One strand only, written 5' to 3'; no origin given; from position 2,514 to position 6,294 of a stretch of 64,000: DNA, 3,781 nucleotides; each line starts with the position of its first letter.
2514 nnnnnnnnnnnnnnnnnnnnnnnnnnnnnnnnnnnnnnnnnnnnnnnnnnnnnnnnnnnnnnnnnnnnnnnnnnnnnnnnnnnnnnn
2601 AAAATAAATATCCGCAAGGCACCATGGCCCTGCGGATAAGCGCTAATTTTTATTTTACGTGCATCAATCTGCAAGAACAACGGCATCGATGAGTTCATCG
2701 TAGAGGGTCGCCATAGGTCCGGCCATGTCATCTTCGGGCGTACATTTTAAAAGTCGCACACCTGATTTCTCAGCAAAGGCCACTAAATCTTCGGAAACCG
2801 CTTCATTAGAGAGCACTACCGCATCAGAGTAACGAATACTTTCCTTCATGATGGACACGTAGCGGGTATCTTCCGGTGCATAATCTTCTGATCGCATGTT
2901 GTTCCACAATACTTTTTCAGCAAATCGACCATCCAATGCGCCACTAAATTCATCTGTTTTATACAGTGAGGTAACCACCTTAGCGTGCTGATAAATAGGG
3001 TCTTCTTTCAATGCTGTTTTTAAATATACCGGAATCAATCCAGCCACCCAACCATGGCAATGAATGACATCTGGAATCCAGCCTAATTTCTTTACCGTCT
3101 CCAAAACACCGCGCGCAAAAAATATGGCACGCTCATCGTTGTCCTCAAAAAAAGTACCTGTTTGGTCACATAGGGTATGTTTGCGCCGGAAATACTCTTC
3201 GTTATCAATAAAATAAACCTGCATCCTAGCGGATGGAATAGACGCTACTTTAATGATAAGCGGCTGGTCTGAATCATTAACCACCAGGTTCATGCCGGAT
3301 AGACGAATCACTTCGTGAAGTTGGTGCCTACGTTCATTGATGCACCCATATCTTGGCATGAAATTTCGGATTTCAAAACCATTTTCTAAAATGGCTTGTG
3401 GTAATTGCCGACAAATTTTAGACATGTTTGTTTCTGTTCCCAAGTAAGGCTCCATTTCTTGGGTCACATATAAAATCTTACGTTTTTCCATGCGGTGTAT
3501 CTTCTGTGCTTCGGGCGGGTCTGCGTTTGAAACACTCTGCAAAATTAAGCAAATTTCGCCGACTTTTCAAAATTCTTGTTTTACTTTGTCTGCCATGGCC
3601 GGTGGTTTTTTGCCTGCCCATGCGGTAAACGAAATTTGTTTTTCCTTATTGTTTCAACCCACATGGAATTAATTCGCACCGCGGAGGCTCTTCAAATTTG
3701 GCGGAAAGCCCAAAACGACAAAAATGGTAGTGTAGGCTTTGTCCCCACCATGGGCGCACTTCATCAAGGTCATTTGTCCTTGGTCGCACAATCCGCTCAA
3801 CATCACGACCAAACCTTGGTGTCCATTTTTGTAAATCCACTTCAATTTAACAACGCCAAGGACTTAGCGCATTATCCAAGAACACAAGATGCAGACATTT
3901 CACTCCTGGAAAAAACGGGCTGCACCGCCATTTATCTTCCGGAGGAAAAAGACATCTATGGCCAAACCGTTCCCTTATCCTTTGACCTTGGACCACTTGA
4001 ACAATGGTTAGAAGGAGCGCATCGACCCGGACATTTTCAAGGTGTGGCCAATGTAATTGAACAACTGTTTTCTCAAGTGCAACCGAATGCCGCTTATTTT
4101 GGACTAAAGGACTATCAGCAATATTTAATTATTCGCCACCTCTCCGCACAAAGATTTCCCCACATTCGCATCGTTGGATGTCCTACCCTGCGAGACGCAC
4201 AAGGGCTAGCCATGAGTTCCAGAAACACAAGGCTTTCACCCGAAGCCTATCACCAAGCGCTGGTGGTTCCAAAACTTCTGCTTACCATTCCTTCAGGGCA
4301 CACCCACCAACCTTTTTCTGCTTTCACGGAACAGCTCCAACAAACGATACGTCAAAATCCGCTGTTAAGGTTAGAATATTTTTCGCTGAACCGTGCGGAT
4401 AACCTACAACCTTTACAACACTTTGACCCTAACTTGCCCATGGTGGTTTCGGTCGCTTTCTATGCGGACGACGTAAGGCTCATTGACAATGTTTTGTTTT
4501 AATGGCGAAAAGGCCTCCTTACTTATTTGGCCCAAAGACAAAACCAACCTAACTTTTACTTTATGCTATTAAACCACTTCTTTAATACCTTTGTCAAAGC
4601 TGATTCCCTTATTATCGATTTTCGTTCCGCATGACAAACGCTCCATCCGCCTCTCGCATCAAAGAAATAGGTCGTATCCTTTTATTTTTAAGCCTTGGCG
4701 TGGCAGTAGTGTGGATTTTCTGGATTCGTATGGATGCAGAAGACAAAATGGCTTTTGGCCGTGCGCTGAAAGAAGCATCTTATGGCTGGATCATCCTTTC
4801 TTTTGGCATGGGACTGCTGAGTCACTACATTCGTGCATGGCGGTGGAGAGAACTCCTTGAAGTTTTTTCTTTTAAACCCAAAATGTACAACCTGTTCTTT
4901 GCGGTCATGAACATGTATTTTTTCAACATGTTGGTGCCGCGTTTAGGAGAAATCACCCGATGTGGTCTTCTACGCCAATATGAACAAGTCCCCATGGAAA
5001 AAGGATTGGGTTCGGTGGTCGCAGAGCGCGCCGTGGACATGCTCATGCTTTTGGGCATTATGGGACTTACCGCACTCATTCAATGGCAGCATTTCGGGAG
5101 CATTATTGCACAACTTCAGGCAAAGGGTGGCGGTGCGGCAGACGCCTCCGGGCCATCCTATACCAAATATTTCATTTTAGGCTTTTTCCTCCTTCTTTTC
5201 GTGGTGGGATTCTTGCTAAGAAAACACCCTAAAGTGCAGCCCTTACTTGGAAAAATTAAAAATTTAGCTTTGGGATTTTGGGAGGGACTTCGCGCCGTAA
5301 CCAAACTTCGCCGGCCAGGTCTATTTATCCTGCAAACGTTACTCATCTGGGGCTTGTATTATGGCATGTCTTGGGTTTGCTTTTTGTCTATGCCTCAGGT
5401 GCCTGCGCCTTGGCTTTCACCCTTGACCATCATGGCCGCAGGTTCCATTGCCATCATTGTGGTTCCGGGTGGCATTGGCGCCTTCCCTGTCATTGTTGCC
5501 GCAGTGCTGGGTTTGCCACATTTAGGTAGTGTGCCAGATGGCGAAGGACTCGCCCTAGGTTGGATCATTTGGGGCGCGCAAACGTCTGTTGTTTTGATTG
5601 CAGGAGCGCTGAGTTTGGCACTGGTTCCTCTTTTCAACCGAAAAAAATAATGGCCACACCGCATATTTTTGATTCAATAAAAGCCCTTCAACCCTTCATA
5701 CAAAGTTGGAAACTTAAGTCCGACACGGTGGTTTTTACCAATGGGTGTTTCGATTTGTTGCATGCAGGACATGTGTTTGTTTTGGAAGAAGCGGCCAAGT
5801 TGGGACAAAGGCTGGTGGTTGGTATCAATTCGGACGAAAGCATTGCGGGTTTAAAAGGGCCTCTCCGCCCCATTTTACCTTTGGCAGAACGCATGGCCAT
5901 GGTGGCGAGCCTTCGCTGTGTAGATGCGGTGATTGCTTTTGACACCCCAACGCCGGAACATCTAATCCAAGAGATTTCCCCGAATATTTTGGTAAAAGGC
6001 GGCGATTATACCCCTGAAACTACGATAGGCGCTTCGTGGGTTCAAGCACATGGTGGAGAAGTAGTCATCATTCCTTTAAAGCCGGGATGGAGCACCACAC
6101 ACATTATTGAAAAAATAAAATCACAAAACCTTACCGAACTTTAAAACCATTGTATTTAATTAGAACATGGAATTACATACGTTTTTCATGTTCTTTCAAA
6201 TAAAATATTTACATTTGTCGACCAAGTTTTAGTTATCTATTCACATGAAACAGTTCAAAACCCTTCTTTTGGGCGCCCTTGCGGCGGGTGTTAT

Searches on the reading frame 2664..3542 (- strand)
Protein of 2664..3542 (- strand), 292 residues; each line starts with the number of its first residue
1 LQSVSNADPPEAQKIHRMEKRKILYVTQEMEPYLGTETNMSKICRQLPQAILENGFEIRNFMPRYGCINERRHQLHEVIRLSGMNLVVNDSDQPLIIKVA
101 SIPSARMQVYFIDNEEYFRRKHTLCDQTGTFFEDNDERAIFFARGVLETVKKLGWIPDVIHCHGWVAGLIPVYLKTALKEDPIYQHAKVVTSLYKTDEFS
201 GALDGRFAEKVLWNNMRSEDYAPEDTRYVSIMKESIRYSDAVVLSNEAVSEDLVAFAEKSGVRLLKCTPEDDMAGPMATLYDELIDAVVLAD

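Call 83: search_protein_families(library=pfam, proteins=[window:2664-3542:-], max_evalue=0.00001)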
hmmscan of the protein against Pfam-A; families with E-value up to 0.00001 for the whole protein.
window:2664-3542:- (292 aa): 1 family
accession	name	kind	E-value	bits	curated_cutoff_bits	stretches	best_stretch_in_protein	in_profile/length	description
PF08323.17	Glyco_transf_5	-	6.2e-48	164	22.7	1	22-253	1-224/239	Starch synthase catalytic domain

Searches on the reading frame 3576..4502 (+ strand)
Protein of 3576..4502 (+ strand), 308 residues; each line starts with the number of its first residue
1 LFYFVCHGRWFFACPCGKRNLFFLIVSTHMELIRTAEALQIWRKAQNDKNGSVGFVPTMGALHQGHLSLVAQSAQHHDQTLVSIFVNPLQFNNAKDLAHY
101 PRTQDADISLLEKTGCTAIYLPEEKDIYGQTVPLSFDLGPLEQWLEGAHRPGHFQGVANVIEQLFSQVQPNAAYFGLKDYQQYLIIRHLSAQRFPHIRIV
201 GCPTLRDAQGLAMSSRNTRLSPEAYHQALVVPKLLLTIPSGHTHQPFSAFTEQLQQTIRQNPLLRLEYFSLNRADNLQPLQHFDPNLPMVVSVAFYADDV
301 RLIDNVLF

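Call 83: search_protein_families(library=pfam, proteins=[window:3576-4502:+], max_evalue=0.00001)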
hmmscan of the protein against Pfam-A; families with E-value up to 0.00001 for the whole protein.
window:3576-4502:+ (308 aa): 1 family
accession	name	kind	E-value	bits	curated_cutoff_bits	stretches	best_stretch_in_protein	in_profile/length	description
PF02569.21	Pantoate_ligase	-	9.6e-87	291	20.7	1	32-306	2-267/268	Pantoate-beta-alanine ligase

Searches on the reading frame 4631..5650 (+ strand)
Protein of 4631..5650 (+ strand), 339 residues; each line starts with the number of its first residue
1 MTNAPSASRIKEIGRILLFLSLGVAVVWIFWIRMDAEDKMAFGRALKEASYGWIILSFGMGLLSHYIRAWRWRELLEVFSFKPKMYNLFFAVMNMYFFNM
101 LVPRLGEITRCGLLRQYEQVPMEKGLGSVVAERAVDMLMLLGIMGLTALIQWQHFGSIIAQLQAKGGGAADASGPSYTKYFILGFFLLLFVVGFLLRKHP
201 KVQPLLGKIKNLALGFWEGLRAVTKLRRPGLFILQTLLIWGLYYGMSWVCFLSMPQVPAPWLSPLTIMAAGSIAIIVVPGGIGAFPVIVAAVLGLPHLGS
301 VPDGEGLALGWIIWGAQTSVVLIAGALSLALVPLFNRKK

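Call 83: search_protein_families(library=pfam, proteins=[window:4631-5650:+], max_evalue=0.00001)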
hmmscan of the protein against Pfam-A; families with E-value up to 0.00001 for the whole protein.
window:4631-5650:+ (339 aa): 1 family
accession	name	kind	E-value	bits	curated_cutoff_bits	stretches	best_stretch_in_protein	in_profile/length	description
PF03706.18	LPG_synthase_TM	-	4.6e-30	105.6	33.4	1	19-325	2-302/302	Lysylphosphatidylglycerol synthase TM region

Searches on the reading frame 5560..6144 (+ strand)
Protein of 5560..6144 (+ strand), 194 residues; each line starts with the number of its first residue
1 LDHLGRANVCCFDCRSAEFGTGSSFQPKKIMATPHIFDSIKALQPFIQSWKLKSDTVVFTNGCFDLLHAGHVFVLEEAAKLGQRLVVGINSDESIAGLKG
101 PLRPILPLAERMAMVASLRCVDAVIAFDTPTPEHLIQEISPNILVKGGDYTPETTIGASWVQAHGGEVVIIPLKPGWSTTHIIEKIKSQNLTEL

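Call 83: search_protein_families(library=pfam, proteins=[window:5560-6144:+], max_evalue=0.00001)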
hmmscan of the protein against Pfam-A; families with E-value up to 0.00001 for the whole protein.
window:5560-6144:+ (194 aa): 1 family
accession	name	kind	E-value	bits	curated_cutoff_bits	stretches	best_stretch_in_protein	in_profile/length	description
PF01467.32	CTP_transf_like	-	8.4e-21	75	21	1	59-154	1-94/133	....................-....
